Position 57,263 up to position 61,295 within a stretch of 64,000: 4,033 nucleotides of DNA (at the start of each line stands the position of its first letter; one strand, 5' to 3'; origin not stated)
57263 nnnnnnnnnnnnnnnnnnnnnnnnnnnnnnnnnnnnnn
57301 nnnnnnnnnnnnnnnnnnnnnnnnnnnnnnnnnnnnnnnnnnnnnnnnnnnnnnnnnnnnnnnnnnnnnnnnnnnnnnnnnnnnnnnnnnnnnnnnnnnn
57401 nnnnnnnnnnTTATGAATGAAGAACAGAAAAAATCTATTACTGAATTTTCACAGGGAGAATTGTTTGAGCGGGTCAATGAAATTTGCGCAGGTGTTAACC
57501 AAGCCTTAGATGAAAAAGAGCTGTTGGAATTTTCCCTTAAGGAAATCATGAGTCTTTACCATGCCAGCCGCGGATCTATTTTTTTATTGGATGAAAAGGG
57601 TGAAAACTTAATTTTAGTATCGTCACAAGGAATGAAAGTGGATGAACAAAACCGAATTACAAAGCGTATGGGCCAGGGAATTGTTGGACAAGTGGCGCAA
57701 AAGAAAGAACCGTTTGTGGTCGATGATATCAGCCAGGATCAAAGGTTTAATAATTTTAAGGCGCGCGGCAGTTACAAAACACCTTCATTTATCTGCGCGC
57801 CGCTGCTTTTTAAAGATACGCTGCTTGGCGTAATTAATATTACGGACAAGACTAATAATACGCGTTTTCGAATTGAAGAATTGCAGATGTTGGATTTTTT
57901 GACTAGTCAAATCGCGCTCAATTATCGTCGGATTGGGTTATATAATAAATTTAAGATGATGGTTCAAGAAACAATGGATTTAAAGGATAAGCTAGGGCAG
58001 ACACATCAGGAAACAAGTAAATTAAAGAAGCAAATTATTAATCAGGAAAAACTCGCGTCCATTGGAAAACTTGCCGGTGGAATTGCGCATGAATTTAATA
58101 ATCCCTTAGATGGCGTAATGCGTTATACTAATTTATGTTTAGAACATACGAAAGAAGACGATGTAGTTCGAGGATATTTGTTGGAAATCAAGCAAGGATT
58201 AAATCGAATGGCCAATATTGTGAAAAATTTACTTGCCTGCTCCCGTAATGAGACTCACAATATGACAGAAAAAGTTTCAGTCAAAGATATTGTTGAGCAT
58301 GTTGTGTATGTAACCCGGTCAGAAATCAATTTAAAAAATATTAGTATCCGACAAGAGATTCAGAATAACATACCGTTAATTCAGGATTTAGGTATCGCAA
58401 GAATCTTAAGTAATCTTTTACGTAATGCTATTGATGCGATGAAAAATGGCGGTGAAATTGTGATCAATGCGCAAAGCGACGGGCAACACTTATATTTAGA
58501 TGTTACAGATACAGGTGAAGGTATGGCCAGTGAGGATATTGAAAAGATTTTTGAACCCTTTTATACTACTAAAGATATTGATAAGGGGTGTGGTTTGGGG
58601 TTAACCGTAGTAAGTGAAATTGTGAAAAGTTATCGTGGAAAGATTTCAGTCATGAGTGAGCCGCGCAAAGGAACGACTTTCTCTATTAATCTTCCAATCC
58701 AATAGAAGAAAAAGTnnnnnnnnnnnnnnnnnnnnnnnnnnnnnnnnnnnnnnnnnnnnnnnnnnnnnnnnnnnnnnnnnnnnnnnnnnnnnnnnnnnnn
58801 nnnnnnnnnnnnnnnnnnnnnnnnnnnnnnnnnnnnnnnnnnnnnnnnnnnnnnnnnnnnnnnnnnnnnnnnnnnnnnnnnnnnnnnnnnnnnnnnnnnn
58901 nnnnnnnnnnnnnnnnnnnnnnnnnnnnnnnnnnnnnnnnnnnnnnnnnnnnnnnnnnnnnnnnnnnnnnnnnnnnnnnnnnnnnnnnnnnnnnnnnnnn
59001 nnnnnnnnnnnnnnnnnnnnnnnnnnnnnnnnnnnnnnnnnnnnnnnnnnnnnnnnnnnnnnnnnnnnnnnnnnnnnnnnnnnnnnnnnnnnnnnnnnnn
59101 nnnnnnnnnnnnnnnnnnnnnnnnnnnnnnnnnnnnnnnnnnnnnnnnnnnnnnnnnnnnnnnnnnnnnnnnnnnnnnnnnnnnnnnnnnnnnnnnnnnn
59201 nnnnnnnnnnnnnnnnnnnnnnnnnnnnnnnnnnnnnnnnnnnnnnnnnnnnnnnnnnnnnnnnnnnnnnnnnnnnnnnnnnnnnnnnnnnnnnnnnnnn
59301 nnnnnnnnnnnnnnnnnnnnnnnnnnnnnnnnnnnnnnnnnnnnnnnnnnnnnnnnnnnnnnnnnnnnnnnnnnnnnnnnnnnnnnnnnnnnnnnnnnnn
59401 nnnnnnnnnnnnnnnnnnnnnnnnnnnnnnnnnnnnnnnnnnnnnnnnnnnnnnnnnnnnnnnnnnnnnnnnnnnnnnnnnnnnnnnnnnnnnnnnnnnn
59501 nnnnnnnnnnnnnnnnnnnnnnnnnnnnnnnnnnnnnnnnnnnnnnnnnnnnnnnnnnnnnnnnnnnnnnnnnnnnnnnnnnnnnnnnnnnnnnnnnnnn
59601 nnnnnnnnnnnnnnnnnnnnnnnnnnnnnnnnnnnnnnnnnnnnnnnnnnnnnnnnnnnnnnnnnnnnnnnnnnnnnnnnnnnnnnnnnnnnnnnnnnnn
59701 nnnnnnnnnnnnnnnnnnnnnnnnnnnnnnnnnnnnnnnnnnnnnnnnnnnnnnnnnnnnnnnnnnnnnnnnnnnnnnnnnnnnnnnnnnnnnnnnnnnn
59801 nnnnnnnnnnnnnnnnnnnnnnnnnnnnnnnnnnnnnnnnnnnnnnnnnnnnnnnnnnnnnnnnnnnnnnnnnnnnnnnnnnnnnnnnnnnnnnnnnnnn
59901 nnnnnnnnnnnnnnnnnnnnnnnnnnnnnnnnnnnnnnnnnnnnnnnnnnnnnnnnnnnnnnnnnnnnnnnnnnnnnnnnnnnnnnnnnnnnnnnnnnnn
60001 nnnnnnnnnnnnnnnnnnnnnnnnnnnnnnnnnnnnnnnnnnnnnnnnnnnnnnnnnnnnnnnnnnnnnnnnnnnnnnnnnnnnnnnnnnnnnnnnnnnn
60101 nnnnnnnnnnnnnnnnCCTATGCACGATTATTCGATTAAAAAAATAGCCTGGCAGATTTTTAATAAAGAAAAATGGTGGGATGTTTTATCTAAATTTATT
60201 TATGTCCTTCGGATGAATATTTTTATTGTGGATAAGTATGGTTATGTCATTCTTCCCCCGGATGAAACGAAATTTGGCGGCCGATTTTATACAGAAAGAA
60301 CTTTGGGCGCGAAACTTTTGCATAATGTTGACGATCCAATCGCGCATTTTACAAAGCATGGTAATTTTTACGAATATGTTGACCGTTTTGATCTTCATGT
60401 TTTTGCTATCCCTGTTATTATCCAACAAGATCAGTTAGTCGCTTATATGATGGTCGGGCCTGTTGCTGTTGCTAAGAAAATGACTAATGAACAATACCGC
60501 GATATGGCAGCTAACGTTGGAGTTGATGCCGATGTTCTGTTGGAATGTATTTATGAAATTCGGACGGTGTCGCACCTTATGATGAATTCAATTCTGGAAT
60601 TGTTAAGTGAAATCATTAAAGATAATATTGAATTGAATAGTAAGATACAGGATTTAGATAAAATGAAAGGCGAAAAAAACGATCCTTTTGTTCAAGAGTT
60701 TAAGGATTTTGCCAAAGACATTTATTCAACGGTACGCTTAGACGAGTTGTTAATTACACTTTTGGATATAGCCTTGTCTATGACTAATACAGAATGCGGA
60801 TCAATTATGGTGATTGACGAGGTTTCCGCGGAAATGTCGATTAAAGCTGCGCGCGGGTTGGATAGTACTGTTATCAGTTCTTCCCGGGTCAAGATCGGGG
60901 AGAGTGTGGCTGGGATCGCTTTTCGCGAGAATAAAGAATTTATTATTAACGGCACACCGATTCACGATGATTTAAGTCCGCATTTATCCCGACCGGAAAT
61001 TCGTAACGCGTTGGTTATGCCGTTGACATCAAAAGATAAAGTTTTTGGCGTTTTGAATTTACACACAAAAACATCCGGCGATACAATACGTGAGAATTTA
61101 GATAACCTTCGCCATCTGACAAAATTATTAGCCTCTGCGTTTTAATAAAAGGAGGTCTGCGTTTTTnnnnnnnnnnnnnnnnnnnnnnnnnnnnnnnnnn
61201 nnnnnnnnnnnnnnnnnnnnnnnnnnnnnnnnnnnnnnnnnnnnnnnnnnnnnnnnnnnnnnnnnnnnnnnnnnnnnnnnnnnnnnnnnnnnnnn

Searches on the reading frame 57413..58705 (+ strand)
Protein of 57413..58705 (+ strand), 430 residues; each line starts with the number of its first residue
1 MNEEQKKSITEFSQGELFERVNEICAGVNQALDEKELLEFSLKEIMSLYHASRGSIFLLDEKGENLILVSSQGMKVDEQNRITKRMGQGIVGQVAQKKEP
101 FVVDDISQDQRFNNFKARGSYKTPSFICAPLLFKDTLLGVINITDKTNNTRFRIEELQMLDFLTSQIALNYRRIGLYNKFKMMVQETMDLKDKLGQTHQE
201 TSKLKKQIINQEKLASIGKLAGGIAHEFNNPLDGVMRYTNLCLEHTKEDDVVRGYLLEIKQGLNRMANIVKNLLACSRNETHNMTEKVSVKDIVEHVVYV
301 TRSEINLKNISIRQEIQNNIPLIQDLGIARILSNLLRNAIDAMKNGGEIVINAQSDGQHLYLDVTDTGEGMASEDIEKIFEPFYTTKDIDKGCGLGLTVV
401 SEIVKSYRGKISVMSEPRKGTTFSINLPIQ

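Call 7: search_protein_families(library=ncbifam, proteins=[window:57413-58705:+], max_evalue=0.001)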
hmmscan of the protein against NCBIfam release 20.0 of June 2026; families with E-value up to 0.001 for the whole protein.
window:57413-58705:+ (430 aa): 87 families (the best 25 are shown)
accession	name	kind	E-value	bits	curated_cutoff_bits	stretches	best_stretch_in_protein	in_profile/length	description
NF008468.0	PRK11360.1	equivalog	3.1e-55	187.7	646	1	200-430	379-609/616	two-component system sensor histidine kinase AtoS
NF007688.0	PRK10364.1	equivalog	8.5e-47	159.9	479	1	201-429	224-451/460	two-component system sensor histidine kinase ZraS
NF046020.1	HisKinCckABruc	equivalog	1.1e-44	152.6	1000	1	200-428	463-706/868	cell cycle histidine kinase CckA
NF010411.0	PRK13837.1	equivalog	5.3e-44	150.4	647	1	195-430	428-676/828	two-component system VirA-like sensor kinase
NF053867.1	SprKinKinDBac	equivalog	1.6e-40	139.1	775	1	209-429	278-497/500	sporulation kinase KinD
NF046044.1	PnpS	equivalog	2.4e-37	128.9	400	1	224-428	177-390/390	two-component system histidine kinase PnpS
NF038348.1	T2SS_HK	subfamily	2.6e-36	125.2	450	2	260-429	405-573/574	histidine kinase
NF052574.1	HisKinEspCMyxo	equivalog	2.3e-34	118.7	1200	1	200-428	400-636/785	serine histidine kinase EspC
NF047466.1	hybrid_RR_LvrB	exception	4.1e-34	118.3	500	1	169-429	105-376/377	hybrid histidine kinase/response regulator LvrB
TIGR02966.1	phoR_proteo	equivalog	7e-33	114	334.2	1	222-426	119-332/333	phosphate regulon sensor histidine kinase PhoR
NF046026.1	HisKinCckACaul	equivalog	1e-32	113.1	1000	1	202-429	287-532/678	cell cycle histidine kinase CckA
NF008312.0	PRK11100.1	equivalog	1.2e-31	110.1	356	1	192-429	234-474/477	two-component system sensor histidine kinase CreC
NF011874.0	PRK15347.1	equivalog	9.6e-31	106.6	852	1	222-430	403-615/921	two component system sensor kinase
NF047497.1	HK_LIC_12097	equivalog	3.7e-30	104.9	500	1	207-429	140-366/367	LIC_12097 family sensor histidine kinase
NF052573.1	HisKinEspAMyxo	equivalog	8.5e-30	103.4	1400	1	200-427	367-609/755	serine histidine kinase EspA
TIGR02916.1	PEP_his_kin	equivalog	1.7e-28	99.6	300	1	202-428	460-679/679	XrtA/PEP-CTERM system histidine kinase PrsK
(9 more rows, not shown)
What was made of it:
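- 57413..58705 (+): Cytoplasmic GAF-HisKA-HATPase histidine kinase, the proposed sensor partner. It scores 99.6 against the PrsK model TIGR02916, cut-off 300 (call 7).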

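Call 9: search_protein_families(library=pfam, proteins=[window:57413-58705:+], max_evalue=0.01)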
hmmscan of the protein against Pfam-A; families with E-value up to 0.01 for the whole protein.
window:57413-58705:+ (430 aa): 8 families
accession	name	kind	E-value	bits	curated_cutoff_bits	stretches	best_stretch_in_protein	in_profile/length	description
PF02518.31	HATPase_c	-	3.5e-27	95.5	26.4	1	327-429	5-109/111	Histidine kinase-, DNA gyrase B-, and HSP90-like ATPase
PF01590.32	GAF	-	8.9e-18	65.5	22.4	1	35-169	3-131/133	GAF domain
PF13185.12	GAF_2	-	3e-17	63.5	28.6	1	31-169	1-133/136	GAF domain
PF13492.12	GAF_3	-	1.2e-10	42.3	27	1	34-169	2-125/129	GAF domain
PF00512.31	HisKA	-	1.6e-09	38.1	26.9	1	218-280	3-64/66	His Kinase A (phospho-acceptor) domain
PF14501.12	HATPase_c_5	-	1.3e-08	35.1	22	1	324-416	2-91/102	GHKL domain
PF13589.12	HATPase_c_3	-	0.00068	20.1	25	1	331-387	6-61/137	Histidine kinase-, DNA gyrase B-, and HSP90-like ATPase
PF13581.12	HATPase_c_2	-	0.002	18.6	27.4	1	338-407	42-112/127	Histidine kinase-like ATPase domain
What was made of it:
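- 57413..58705 (+): Pfam domains in call 9.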

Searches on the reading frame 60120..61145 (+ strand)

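Call 7: search_protein_families(library=ncbifam, proteins=[window:60120-61145:+], max_evalue=0.001)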
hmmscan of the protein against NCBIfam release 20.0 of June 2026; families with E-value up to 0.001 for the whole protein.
window:60120-61145:+ (341 aa): 0 families

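Call 9: search_protein_families(library=pfam, proteins=[window:60120-61145:+], max_evalue=0.01)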
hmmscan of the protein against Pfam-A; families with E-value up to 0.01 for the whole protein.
window:60120-61145:+ (341 aa): 4 families
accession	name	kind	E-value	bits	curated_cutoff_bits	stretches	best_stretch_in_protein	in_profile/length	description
PF10114.15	PocR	-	5.9e-15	55.8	23.9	1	13-168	2-156/162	Sensory domain found in PocR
PF13185.12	GAF_2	-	3.8e-14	53.5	28.6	1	207-340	4-134/136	GAF domain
PF01590.32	GAF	-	2.7e-12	47.8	22.4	1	207-340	2-132/133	GAF domain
PF13492.12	GAF_3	-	2.9e-11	44.3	27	1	207-340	2-126/129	GAF domain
